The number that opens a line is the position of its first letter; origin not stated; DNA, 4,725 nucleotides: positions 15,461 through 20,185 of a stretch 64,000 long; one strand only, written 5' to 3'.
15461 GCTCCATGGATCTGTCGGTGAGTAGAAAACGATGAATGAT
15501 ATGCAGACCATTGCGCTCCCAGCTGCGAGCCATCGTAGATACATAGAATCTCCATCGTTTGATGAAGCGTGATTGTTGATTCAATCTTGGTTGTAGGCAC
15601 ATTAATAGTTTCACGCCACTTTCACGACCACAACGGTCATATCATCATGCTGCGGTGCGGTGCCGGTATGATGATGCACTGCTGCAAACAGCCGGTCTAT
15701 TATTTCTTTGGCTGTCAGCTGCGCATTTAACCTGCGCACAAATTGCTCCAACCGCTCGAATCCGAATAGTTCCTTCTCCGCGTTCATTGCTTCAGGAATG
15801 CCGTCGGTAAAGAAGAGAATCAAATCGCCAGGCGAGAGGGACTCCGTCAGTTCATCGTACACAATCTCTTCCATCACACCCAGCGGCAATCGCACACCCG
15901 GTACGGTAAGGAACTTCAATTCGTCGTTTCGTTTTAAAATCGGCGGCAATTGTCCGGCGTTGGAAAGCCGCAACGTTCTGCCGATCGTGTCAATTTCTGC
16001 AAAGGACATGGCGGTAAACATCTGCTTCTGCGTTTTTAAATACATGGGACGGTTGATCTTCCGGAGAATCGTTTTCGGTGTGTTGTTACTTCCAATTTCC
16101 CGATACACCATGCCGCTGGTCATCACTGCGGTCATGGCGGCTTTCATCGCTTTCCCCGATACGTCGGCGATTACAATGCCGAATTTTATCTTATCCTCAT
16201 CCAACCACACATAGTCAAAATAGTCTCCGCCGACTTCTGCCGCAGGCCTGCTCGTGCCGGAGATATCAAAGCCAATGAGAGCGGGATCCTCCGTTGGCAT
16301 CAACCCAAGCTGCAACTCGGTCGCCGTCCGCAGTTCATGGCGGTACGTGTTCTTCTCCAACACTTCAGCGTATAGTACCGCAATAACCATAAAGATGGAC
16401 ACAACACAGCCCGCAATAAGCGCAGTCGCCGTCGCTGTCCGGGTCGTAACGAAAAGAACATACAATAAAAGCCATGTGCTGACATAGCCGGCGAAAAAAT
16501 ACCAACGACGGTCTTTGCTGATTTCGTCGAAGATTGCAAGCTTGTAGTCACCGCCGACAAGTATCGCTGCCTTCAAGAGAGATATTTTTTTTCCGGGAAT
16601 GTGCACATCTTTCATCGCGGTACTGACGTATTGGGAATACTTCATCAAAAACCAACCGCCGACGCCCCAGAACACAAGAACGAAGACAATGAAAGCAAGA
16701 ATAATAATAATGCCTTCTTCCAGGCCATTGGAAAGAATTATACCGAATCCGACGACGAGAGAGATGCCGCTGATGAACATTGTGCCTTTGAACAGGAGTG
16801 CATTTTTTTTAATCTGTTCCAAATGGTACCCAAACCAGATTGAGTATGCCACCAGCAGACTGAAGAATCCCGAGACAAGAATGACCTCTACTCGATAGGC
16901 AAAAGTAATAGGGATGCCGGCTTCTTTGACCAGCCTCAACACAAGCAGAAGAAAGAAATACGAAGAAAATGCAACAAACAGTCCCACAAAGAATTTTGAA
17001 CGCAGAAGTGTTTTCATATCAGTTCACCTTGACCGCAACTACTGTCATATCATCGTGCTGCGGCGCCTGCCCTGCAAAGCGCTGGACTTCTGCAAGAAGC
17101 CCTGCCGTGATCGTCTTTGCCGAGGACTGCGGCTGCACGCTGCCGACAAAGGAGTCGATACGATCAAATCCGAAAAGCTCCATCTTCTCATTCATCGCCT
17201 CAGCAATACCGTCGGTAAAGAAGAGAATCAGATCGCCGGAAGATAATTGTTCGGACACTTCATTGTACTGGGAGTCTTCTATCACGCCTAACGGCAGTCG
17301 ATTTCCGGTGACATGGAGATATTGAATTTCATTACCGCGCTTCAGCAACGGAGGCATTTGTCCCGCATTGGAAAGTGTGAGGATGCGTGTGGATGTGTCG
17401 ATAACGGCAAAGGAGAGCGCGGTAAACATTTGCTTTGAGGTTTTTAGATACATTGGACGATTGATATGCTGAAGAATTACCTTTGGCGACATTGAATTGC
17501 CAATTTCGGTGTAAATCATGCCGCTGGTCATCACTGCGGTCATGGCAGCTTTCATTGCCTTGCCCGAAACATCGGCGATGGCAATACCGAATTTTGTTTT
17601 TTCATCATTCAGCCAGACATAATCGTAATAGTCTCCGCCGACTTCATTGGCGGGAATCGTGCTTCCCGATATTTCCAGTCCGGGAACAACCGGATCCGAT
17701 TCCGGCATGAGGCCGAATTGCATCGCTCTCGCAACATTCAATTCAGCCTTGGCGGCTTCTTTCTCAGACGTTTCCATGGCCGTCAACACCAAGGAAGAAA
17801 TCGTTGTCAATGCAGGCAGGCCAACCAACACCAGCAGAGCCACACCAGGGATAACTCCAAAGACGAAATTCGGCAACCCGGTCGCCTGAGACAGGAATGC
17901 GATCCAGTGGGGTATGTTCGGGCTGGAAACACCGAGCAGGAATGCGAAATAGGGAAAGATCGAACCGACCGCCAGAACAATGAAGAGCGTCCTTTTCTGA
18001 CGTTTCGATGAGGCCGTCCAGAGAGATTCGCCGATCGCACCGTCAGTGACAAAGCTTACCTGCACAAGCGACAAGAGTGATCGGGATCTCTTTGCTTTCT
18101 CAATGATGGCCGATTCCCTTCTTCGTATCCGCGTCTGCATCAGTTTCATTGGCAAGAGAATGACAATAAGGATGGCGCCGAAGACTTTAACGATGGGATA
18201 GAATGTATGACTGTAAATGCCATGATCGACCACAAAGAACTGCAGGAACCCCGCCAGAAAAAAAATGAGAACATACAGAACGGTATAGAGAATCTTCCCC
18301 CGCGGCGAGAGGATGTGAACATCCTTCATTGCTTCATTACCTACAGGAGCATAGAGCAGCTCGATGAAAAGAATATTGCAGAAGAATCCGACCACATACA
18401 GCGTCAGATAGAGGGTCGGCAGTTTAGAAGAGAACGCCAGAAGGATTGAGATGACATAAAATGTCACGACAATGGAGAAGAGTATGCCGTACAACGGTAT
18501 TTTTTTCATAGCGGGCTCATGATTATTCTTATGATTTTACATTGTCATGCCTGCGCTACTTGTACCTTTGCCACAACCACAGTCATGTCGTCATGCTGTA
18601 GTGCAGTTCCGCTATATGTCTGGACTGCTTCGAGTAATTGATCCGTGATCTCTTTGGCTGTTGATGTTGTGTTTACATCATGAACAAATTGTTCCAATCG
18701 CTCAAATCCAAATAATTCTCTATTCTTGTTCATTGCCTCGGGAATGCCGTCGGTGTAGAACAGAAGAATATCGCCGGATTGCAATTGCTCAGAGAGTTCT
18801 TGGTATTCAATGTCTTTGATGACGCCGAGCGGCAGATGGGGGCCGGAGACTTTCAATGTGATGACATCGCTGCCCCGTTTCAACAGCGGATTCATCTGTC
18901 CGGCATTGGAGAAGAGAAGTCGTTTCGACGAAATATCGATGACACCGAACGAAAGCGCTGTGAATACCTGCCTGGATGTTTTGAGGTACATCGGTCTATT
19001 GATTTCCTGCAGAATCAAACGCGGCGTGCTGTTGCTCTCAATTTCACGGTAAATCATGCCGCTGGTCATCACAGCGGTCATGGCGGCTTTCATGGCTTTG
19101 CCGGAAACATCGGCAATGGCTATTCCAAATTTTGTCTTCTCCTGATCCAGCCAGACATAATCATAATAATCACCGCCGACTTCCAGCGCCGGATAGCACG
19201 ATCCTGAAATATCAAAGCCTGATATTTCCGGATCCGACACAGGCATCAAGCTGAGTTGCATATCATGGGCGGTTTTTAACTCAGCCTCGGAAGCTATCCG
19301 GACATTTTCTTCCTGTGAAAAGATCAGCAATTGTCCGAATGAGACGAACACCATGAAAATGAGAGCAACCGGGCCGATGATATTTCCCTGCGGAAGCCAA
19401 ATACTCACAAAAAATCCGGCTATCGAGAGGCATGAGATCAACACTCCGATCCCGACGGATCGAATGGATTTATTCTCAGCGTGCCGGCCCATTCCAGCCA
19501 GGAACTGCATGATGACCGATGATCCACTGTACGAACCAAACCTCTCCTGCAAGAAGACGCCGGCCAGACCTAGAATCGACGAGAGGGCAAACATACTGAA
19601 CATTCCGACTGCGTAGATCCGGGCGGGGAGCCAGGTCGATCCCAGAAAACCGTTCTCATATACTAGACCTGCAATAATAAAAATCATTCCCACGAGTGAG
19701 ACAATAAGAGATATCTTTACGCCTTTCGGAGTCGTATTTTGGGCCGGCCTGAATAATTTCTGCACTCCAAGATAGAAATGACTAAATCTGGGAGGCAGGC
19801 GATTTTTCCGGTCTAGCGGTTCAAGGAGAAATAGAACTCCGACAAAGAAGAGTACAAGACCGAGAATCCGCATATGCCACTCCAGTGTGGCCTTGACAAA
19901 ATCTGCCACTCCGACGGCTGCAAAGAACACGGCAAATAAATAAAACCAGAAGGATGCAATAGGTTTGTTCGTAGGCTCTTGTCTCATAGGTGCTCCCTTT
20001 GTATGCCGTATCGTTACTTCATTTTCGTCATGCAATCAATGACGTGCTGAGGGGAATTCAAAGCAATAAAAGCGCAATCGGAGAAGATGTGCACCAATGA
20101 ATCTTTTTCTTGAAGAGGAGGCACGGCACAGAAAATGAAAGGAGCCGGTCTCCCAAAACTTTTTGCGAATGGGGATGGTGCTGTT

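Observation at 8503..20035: Five tandem paralogous membrane PP2C phosphatases converge on one RsbW/STAS pair whose only adjacent output is a GAF-like class III cyclase (no sigma factor)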

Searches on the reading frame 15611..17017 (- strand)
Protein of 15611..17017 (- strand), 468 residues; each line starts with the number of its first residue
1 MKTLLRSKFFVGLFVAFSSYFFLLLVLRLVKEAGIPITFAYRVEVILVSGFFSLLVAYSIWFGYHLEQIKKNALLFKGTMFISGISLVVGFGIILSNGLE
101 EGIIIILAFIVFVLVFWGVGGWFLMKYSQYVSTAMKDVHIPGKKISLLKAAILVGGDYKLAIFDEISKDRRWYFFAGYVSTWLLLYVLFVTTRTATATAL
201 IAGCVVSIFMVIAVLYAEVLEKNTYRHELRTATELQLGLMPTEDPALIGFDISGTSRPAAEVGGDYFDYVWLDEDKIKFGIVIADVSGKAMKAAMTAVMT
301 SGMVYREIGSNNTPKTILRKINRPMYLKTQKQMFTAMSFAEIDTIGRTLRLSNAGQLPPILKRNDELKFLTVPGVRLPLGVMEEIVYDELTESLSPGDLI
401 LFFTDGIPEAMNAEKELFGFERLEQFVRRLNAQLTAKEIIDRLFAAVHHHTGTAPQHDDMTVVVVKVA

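Call 4: search_protein_families(library=pfam, proteins=[window:15611-17017:-], max_evalue=0.01)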
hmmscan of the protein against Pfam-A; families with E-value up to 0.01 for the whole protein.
window:15611-17017:- (468 aa): 1 family
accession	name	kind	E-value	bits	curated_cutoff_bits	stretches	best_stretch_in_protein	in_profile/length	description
PF07228.17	SpoIIE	-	4.7e-46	157.6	25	1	278-467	4-191/192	Stage II sporulation protein E (SpoIIE)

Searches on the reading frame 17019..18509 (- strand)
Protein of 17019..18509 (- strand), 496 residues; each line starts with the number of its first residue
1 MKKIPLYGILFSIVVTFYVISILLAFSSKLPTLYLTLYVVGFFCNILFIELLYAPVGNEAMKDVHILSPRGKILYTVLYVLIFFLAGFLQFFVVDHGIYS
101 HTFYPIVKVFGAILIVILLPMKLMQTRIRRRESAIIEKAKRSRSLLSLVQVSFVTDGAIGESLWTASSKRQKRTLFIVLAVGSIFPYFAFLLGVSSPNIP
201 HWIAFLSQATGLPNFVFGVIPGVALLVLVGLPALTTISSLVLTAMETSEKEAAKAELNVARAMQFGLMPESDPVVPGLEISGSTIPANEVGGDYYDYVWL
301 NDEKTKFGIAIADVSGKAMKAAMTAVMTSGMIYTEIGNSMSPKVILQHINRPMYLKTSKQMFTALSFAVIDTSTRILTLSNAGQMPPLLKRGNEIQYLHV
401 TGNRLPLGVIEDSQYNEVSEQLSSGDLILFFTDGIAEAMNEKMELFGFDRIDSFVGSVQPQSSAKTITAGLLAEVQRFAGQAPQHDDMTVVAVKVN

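Call 4: search_protein_families(library=pfam, proteins=[window:17019-18509:-], max_evalue=0.01)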
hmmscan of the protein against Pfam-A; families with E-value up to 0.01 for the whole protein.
window:17019-18509:- (496 aa): 1 family
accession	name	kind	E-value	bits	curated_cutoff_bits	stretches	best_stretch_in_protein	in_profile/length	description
PF07228.17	SpoIIE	-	1.6e-43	149.3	25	1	305-495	3-191/192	Stage II sporulation protein E (SpoIIE)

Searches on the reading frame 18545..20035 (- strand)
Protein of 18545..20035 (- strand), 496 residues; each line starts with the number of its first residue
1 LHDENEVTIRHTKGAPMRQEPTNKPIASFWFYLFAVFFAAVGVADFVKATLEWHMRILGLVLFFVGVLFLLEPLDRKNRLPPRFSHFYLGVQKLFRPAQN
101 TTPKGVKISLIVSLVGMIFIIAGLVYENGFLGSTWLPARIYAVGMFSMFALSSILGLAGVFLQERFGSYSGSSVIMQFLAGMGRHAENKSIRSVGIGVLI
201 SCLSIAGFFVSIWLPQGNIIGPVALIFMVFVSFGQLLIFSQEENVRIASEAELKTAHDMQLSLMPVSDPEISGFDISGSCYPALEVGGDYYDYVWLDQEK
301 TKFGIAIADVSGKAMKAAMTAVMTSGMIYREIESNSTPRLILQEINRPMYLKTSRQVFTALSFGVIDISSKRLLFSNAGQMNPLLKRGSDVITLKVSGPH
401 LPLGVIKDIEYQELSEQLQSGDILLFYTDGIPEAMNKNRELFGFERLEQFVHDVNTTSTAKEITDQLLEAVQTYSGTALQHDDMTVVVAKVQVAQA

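Call 4: search_protein_families(library=pfam, proteins=[window:18545-20035:-], max_evalue=0.01)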
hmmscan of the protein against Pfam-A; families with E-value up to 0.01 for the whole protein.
window:18545-20035:- (496 aa): 1 family
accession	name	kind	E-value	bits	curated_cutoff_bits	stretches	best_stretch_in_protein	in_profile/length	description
PF07228.17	SpoIIE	-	2.6e-44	151.9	25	1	301-491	3-191/192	Stage II sporulation protein E (SpoIIE)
